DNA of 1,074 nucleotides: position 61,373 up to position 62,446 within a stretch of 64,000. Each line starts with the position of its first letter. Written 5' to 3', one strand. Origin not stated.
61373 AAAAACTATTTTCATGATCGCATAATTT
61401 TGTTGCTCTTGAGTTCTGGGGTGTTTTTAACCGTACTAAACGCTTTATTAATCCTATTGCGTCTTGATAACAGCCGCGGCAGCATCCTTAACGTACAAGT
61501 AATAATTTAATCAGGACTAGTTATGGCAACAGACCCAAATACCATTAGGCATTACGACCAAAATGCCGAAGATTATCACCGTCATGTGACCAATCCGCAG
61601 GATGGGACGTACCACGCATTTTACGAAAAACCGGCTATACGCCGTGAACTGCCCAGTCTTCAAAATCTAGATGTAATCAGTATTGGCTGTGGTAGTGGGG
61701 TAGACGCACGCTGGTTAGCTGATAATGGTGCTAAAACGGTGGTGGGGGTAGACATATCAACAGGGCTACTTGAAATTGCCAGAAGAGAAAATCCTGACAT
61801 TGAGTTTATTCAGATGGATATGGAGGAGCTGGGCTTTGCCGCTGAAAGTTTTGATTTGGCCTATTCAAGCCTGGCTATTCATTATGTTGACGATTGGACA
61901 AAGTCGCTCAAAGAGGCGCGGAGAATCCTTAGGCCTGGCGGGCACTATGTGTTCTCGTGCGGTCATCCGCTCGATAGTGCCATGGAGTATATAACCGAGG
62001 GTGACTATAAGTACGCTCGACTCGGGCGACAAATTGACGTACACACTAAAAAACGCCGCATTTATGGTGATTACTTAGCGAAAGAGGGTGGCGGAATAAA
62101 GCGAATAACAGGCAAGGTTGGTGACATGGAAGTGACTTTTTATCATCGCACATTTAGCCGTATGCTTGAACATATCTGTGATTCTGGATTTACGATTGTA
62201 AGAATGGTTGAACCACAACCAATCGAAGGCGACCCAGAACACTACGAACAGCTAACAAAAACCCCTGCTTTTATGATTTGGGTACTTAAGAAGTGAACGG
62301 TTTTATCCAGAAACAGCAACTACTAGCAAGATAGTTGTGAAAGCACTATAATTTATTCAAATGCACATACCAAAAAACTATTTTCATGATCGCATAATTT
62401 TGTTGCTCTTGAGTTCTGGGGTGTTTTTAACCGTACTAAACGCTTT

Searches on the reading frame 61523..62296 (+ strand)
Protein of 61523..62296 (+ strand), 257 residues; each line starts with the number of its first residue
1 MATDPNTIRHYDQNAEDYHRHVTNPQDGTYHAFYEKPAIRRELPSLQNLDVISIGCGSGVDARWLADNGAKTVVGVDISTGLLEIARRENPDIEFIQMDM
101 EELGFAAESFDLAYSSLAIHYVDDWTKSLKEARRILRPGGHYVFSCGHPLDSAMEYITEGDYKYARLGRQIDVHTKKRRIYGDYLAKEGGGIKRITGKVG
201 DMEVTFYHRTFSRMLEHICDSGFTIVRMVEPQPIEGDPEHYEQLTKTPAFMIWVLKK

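Call 74: search_protein_families(library=pfam, proteins=[window:61523-62296:+], max_evalue=0.001)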
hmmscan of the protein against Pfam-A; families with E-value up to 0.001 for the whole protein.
window:61523-62296:+ (257 aa): 11 families
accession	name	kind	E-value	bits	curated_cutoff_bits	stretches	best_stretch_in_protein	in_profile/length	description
PF08241.18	Methyltransf_11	-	6.9e-27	94.4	21.2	1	53-144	2-95/95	Methyltransferase domain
PF13649.12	Methyltransf_25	-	5.3e-24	85.2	27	1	51-140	1-97/97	Methyltransferase domain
PF13489.12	Methyltransf_23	-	1.2e-16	61.3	27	1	42-146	16-118/164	Methyltransferase domain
PF13847.12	Methyltransf_31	-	2.3e-15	57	27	1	48-146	4-111/145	Methyltransferase domain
PF08242.18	Methyltransf_12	-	8.2e-15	55.8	30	1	53-141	2-97/98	Methyltransferase domain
PF01209.24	Ubie_methyltran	-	4.3e-11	43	20.1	1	38-143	38-150/233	ubiE/COQ5 methyltransferase family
PF05148.21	Methyltransf_8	-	3.9e-05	24.1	27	1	91-143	104-155/219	Hypothetical methyltransferase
PF05724.17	TPMT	-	4.5e-05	23.6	26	1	46-86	36-75/218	Thiopurine S-methyltransferase (TPMT)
PF03141.22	Methyltransf_29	-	4.6e-05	22.6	23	1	98-147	170-220/506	Putative S-adenosyl-L-methionine-dependent methyltransferase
PF08003.17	Methyltransf_9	-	0.00017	21.1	23.8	1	39-145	107-218/315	Protein of unknown function (DUF1698)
PF01728.25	FtsJ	-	0.00055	20.3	24.1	0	48-107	22-82/181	FtsJ-like methyltransferase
